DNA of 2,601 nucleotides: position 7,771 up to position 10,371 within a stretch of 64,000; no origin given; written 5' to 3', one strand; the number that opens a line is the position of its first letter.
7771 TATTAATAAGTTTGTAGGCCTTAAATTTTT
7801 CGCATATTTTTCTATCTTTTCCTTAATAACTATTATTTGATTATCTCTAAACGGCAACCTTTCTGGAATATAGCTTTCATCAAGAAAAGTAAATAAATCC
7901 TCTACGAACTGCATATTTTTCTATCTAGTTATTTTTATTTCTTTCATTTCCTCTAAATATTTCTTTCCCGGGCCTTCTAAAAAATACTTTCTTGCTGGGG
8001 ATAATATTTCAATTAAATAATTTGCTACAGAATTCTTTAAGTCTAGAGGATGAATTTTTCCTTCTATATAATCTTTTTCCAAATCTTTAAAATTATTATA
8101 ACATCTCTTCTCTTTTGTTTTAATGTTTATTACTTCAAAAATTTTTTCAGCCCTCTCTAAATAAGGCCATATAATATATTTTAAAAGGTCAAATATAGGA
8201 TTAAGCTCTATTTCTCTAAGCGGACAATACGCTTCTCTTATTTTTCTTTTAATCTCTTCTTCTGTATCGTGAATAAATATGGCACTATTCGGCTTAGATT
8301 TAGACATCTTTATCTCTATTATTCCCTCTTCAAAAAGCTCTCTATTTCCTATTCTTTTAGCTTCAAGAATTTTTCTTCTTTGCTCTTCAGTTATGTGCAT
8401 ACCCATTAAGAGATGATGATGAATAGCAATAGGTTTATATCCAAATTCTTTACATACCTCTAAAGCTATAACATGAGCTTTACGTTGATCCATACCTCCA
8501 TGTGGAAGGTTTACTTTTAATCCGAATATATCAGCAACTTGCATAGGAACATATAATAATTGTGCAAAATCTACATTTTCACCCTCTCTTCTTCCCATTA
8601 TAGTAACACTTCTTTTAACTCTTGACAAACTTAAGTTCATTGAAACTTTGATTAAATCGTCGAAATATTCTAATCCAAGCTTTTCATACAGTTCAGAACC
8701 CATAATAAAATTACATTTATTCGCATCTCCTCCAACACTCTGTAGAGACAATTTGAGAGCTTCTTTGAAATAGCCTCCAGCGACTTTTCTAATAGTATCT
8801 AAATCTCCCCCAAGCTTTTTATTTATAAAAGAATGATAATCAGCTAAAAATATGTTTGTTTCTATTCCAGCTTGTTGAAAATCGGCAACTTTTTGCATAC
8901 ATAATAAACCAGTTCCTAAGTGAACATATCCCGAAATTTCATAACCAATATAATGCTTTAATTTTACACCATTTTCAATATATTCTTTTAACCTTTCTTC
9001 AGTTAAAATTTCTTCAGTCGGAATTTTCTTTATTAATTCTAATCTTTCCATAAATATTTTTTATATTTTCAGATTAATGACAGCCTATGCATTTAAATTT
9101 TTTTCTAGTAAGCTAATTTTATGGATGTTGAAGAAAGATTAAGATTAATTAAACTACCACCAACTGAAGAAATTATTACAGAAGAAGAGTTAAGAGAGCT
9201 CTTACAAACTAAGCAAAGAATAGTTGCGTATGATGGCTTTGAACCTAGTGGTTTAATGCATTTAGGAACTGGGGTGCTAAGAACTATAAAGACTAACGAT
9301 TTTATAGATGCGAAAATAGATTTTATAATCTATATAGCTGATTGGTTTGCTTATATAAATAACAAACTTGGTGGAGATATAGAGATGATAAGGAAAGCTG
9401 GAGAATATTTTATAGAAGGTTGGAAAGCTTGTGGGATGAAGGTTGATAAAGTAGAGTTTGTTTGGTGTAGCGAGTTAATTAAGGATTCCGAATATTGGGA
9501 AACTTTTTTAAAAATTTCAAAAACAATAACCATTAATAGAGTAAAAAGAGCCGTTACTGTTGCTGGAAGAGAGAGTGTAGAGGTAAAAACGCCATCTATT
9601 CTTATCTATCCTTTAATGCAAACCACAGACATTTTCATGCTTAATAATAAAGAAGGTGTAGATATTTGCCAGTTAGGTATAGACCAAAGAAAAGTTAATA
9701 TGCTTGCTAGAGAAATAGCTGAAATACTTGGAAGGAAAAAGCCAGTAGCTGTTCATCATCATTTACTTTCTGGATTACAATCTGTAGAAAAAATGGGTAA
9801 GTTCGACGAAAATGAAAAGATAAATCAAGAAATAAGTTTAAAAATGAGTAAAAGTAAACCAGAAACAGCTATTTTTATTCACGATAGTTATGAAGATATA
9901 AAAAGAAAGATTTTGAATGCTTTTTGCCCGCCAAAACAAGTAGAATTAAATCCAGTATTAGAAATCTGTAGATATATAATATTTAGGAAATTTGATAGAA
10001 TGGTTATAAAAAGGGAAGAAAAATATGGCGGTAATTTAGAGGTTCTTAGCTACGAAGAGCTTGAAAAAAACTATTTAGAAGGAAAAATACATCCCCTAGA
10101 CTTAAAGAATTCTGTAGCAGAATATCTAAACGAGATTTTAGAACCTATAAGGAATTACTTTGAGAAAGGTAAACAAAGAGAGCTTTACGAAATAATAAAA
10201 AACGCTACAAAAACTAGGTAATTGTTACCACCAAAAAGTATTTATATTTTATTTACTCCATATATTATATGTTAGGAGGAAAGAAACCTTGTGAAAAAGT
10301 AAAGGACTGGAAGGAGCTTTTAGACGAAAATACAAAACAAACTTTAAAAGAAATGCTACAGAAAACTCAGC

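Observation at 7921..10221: Two complete, divergent tyrosyl-tRNA synthetases head-to-head on a 69-bp shared promoter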

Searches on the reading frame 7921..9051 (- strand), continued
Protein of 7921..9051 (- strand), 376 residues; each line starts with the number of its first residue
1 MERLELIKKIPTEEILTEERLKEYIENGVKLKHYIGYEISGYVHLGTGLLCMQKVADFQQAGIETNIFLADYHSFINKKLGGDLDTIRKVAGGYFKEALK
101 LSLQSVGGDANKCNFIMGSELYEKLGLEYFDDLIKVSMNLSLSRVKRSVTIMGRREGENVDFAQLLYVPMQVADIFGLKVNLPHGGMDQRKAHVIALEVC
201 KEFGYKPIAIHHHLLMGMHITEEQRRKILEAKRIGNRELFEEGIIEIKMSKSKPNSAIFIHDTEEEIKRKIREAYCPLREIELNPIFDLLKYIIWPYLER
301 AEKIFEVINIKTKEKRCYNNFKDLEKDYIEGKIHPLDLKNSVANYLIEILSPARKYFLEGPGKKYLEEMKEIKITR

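Call 60: search_protein_families(library=ncbifam, proteins=[L222:1293-2318:-, L222:4503-5681:+], max_evalue=0.00001)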
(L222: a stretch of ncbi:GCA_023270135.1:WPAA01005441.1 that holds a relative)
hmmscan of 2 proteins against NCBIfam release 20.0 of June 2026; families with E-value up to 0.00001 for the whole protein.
L222:1293-2318:- (341 aa): 5 families
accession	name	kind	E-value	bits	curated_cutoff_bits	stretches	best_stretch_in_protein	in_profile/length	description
NF008925.0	PRK12285.1-2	equivalog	5.5e-21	74.9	451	1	4-317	10-325/365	tryptophan--tRNA ligase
NF008927.0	PRK12285.1-4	equivalog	1.5e-18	67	478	1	7-276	19-284/385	tryptophan--tRNA ligase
TIGR00233.1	trpS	equivalog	4.5e-16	59.1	176.75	1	59-339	2-292/328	tryptophan--tRNA ligase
NF008926.0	PRK12285.1-3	equivalog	5.9e-13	48.5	320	1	7-228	16-227/429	tryptophan--tRNA ligase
NF006330.0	PRK08560.1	equivalog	1.7e-11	43.8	220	0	57-132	30-105/342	tyrosine--tRNA ligase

L222:4503-5681:+ (392 aa): 6 families
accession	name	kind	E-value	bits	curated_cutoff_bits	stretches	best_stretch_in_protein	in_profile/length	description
NF006330.0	PRK08560.1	equivalog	3.4e-121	404.5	220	1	18-383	5-338/342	tyrosine--tRNA ligase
TIGR00234.1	tyrS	equivalog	1.5e-26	93.4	113.8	1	20-349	7-358/406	tyrosine--tRNA ligase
TIGR00233.1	trpS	equivalog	4.2e-26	92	176.75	1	52-377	8-296/328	tryptophan--tRNA ligase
NF008925.0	PRK12285.1-2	equivalog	4.5e-14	52.2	451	1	36-291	52-277/365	tryptophan--tRNA ligase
NF008926.0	PRK12285.1-3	equivalog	7.3e-09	35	320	0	256-291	309-344/429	tryptophan--tRNA ligase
NF008927.0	PRK12285.1-4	equivalog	1.6e-06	27.4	478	0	262-292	257-287/385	tryptophan--tRNA ligase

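Call 66: find_encoding_contigs(protein=P0003, flank=6000, max_places=4)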
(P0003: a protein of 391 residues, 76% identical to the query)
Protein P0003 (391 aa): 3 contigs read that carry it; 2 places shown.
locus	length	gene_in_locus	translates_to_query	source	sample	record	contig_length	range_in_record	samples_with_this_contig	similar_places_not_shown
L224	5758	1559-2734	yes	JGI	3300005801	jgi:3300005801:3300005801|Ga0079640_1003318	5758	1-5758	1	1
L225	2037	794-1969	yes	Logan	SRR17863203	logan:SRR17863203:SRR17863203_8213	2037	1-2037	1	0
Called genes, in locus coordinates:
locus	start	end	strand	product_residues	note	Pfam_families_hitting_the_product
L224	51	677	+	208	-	PF02386:TrkH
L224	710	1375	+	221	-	PF02386:TrkH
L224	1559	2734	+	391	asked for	PF00579:tRNA-synt_1b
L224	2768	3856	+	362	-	PF00591:Glycos_transf_3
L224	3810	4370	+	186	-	PF08240:ADH_N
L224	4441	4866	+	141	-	-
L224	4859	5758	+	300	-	?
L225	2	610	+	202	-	?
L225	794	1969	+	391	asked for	PF00579:tRNA-synt_1b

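Call 67: find_encoding_contigs(protein=P0002, flank=6000, max_places=4)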
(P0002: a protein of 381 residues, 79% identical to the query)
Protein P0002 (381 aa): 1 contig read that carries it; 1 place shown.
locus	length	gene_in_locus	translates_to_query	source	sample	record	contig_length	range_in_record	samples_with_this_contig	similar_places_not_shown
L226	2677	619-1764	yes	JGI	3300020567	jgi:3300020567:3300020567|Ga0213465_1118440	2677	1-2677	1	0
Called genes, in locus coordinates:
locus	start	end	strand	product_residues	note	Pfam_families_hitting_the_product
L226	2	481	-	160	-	?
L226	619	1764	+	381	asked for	PF00579:tRNA-synt_1b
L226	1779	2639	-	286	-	PF01926:MMR_HSR1, PF02824:TGS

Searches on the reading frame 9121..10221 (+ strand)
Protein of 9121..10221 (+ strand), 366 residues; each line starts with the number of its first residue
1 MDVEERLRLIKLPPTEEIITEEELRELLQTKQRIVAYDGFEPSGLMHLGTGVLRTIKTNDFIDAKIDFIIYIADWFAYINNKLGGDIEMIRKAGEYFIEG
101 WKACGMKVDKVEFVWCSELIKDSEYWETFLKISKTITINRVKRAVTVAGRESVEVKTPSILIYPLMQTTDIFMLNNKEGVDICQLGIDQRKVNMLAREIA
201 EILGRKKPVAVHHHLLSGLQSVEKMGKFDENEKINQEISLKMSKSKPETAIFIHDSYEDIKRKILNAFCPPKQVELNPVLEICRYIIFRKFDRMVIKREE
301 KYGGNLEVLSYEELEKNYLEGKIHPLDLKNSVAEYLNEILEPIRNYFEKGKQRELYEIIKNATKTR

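Call 4: search_protein_families(library=ncbifam, proteins=[window:9121-10218:+], max_evalue=0.01)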
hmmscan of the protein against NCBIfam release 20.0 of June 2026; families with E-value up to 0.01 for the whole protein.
window:9121-10218:+ (366 aa): 9 families
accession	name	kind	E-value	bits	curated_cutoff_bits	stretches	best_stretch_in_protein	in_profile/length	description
NF006330.0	PRK08560.1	equivalog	1.2e-124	415.8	220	1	1-354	1-335/342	tyrosine--tRNA ligase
TIGR00233.1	trpS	equivalog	1.4e-32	113.3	176.75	1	35-363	4-308/328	tryptophan--tRNA ligase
TIGR00234.1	tyrS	equivalog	2.7e-32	112.4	113.8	1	3-350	3-387/406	tyrosine--tRNA ligase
NF008925.0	PRK12285.1-2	equivalog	4.3e-21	75.3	451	1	24-268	53-277/365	tryptophan--tRNA ligase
NF008927.0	PRK12285.1-4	equivalog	2.6e-18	66.2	478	1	31-270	71-288/385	tryptophan--tRNA ligase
NF008924.0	PRK12285.1-1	equivalog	2.8e-14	53.1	644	1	34-269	74-282/381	tryptophan--tRNA ligase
NF008922.0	PRK12283.1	equivalog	1.3e-07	30.9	572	1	32-201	4-165/400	tryptophan--tRNA ligase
NF008926.0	PRK12285.1-3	equivalog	1.3e-05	24.2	320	0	24-109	56-139/429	tryptophan--tRNA ligase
NF008923.0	PRK12284.1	equivalog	8.1e-05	21.6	597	1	38-201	7-170/431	tryptophan--tRNA ligase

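Call 5: search_protein_families(library=pfam, proteins=[window:9121-10218:+], max_evalue=0.01)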
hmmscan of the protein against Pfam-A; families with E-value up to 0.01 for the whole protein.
window:9121-10218:+ (366 aa): 1 family
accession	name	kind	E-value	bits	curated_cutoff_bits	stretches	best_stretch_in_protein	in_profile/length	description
PF00579.31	tRNA-synt_1b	-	1.9e-51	175.5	21.1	2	31-235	3-209/292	tRNA synthetases class I (W and Y)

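Call 8: find_related_loci(query=window:9121-10218:+, collection=genome_contigs, flank=6000)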
Query window:9121-10218:+ (366 aa) in genome_contigs; peptide patterns used: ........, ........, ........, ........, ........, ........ (x = any residue, [..] = any of these).
346 stretches matched a pattern; 163 encode a relative of the query (tblastn E <= 1e-3); the best 80 are kept; 80 distinct loci.
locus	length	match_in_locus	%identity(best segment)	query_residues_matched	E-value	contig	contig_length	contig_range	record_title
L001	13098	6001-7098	84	1-366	0e+0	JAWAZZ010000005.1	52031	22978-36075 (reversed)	MAG: Candidatus Aenigmatarchaeota archaeon isolate ZZQ_201901_bins_1 ZZQ_201901_bins_1_scaffold_5, whole genome shotgun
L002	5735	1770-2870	76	1-366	0e+0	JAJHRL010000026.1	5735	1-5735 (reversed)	MAG: Candidatus Aenigmatarchaeota archaeon isolate Bin S16 scaffold_3511_c1, whole genome shotgun sequence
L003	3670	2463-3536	67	1-366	6e-178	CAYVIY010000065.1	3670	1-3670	MAG TPA_asm: Candidatus Undinarchaeota archaeon isolate SRP141559_co1_266 genome assembly, contig: NODE_16486_length_367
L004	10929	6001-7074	60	1-366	1e-147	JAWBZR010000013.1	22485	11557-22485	MAG: Candidatus Aenigmatarchaeota archaeon isolate JZ-1_201901_bins_70 JZ-1_201901_bins_70_scaffold_13, whole genome sho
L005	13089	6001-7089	66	1-366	1e-143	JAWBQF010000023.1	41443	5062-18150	MAG: Candidatus Methanomethylicia archaeon isolate JZ-1_201705_bins_15 JZ-1_201705_bins_15_scaffold_23, whole genome sho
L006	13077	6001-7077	57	1-366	2e-142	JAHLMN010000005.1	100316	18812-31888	MAG: Candidatus Aenigmatarchaeota archaeon isolate DRTY-7_1_bin_34 NODE_119_length_100316_cov_12.522, whole genome shotg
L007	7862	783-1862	58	1-366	1e-141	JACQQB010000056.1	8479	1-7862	MAG: Candidatus Micrarchaeota archaeon isolate NC_groundwater_1322_Ag_S-0.2um_40_33 S_p2_S4_coassembly_k141_1809700, who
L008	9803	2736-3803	55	1-366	8e-135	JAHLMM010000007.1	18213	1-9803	MAG: Candidatus Aenigmatarchaeota archaeon isolate DRTY-6_1_bin_65 NODE_7_length_18213_cov_2.04186, whole genome shotgun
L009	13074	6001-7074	54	1-366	2e-134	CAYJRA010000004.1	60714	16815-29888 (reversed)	MAG TPA_asm: uncultured archaeon isolate ERP125453_co1_246 genome assembly, contig: NODE_311_length_60714_cov_9.537546,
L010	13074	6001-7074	55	1-366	3e-134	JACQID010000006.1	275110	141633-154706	MAG: Candidatus Aenigmatarchaeota archaeon isolate NC_groundwater_1116_Ag_S-0.1um_45_568 S_p1_S3_coassembly_k141_1242768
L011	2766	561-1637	59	1-366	2e-140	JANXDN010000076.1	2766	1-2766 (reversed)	MAG: Candidatus Aenigmatarchaeota archaeon isolate SKYB117 NODE_76_length_2766_cov_4.410933, whole genome shotgun sequen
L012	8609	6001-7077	55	1-366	9e-133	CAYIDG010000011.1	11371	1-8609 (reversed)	MAG TPA_asm: uncultured archaeon isolate ERP119705_co1_846 genome assembly, contig: NODE_7701_length_11371_cov_4.415253,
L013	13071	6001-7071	54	1-366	1e-131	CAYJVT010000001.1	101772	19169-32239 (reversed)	MAG TPA_asm: uncultured archaeon isolate ERP125453_co1_377 genome assembly, contig: NODE_100_length_101772_cov_16.990100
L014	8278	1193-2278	56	1-366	5e-131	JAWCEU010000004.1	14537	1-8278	MAG: Candidatus Aenigmatarchaeota archaeon isolate JZ-1_202007_bins_103 JZ-1_202007_bins_103_scaffold_4, whole genome sh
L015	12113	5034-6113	54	1-366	1e-130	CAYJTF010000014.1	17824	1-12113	MAG TPA_asm: uncultured archaeon isolate ERP125453_co1_357 genome assembly, contig: NODE_3174_length_17824_cov_5.969554,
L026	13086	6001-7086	54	1-366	2e-125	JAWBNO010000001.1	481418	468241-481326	MAG: Candidatus Aenigmatarchaeota archaeon isolate GXS_202101_bins_79 GXS_202101_bins_79_scaffold_1, whole genome shotgu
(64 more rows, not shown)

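Call 10: search_solved_structures(query=window:9121-10218:+, max_evalue=0.00001)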
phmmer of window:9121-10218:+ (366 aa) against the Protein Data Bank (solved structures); distinct sequences matched with E-value up to 0.00001: 50.
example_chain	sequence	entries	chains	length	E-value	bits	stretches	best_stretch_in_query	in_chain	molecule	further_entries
2cya_A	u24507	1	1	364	7.6e-96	324.4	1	1-345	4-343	Tyrosyl-tRNA synthetase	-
2cyc_A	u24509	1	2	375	3.5e-94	319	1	1-358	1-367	tyrosyl-tRNA synthetase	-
3vgj_A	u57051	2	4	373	1.2e-90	307.3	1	13-352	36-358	Tyrosyl-tRNA synthetase, putative | tyrosine--tRNA ligase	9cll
7ror_A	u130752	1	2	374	1.2e-90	307.3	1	13-352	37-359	Tyrosine--tRNA ligase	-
7rot_A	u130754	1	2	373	2.1e-90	306.5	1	13-352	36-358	Tyrosine--tRNA ligase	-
7ros_A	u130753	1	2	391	2.3e-90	306.4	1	13-352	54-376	Tyrosine--tRNA ligase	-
7fg6_A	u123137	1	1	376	6.1e-83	282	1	1-366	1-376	Tyrosine--tRNA ligase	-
3p0h_A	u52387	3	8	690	1e-82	281.3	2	1-362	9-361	Tyrosyl-tRNA synthetase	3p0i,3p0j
8zmi_A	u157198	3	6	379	3.2e-82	279.6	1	4-360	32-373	tyrosine--tRNA ligase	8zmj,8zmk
7sc6_A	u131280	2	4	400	3.6e-82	279.4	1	4-360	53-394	Tyrosine--tRNA ligase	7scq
5usf_A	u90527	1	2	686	4.8e-81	275.8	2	1-362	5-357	Tyrosyl-tRNA synthetase, putative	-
2j5b_A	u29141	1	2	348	2.6e-67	230.6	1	12-360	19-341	TYROSYL-TRNA SYNTHETASE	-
2cyb_A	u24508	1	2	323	8.7e-63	215.7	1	1-345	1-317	Tyrosyl-tRNA synthetase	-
1j1u_A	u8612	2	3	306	8.9e-57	195.9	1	14-345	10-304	Tyrosyl-tRNA synthetase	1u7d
3d6u_A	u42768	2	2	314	4.5e-56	193.6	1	14-345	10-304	Tyrosyl-tRNA synthetase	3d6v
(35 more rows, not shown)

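Call 26: find_encoding_contigs(protein=window:9121-10221:+, flank=10000, max_places=10)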
Protein window:9121-10221:+ (366 aa): no gene with exactly this product is on record in the collection.

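Call 76: find_related_loci(query=L026:6001-7086:+, collection=genome_contigs, flank=2000)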
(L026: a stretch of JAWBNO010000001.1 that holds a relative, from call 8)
Query L026:6001-7086:+ (362 aa) in genome_contigs; peptide patterns used: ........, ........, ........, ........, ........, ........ (x = any residue, [..] = any of these).
212 stretches matched a pattern; 78 encode a relative of the query (tblastn E <= 1e-3); 78 distinct loci.
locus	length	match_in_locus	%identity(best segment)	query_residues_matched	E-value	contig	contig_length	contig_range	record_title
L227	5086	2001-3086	100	1-362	0e+0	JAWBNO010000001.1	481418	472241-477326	MAG: Candidatus Aenigmatarchaeota archaeon isolate GXS_202101_bins_79 GXS_202101_bins_79_scaffold_1, whole genome shotgu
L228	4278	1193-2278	79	1-362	0e+0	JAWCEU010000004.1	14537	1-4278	MAG: Candidatus Aenigmatarchaeota archaeon isolate JZ-1_202007_bins_103 JZ-1_202007_bins_103_scaffold_4, whole genome sh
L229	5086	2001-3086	76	1-362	0e+0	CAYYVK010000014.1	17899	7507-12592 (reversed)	MAG TPA_asm: uncultured archaeon isolate SRP104967_co1_67 genome assembly, contig: NODE_1047_length_17899_cov_53.800941,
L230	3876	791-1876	77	1-362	0e+0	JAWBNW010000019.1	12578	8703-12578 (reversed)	MAG: Candidatus Aenigmatarchaeota archaeon isolate HHBFW-2_201803_bins_130 HHBFW-2_201803_bins_130_scaffold_19, whole ge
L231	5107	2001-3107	76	1-362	0e+0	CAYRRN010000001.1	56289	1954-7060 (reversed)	MAG TPA_asm: uncultured archaeon isolate binchicken_co71_176 genome assembly, contig: NODE_213_length_56289_cov_5.243803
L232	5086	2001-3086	78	1-362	0e+0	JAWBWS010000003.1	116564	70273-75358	MAG: Candidatus Aenigmatarchaeota archaeon isolate JZ-1_201803_bins_66 JZ-1_201803_bins_66_scaffold_3, whole genome shot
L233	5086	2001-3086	77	1-362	0e+0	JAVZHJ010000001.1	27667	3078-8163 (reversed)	MAG: Candidatus Aenigmatarchaeota archaeon isolate DRTY-6_201808_bins_83 DRTY-6_201808_bins_83_scaffold_1, whole genome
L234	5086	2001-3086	77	1-362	0e+0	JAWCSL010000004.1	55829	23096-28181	MAG: Candidatus Aenigmatarchaeota archaeon isolate JZ-2_202101_bins_119 JZ-2_202101_bins_119_scaffold_4, whole genome sh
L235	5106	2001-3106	84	1-362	0e+0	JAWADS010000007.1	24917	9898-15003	MAG: Candidatus Aenigmatarchaeota archaeon isolate QQ_201808_bins_23 QQ_201808_bins_23_scaffold_7, whole genome shotgun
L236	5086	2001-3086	75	1-362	0e+0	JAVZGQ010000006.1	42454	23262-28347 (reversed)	MAG: Candidatus Aenigmatarchaeota archaeon isolate DRTY-6_201808_bins_43 DRTY-6_201808_bins_43_scaffold_6, whole genome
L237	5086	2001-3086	70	1-362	1e-175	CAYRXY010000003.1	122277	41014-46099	MAG TPA_asm: uncultured archaeon isolate SRP141559_co1_164 genome assembly, contig: NODE_18_length_122277_cov_72.101397,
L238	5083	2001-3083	68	1-362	2e-173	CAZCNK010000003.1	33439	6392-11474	MAG TPA_asm: Candidatus Woesearchaeota archaeon isolate SRP269290_co2_138 genome assembly, contig: NODE_1126_length_3343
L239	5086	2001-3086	69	1-362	6e-177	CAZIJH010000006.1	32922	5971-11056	MAG TPA_asm: uncultured archaeon isolate SRP269290_co3_888 genome assembly, contig: NODE_1163_length_32922_cov_6.059147,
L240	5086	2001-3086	66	1-362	2e-172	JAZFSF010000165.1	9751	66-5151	MAG: Candidatus Bathyarchaeia archaeon isolate BS1bin.30 BS1bin.30_165, whole genome shotgun sequence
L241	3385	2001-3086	69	1-362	1e-175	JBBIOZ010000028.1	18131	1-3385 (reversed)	MAG: Methanocellales archaeon isolate TCS170221_bin_291 NODE_764_length_18131_cov_4.139301, whole genome shotgun sequenc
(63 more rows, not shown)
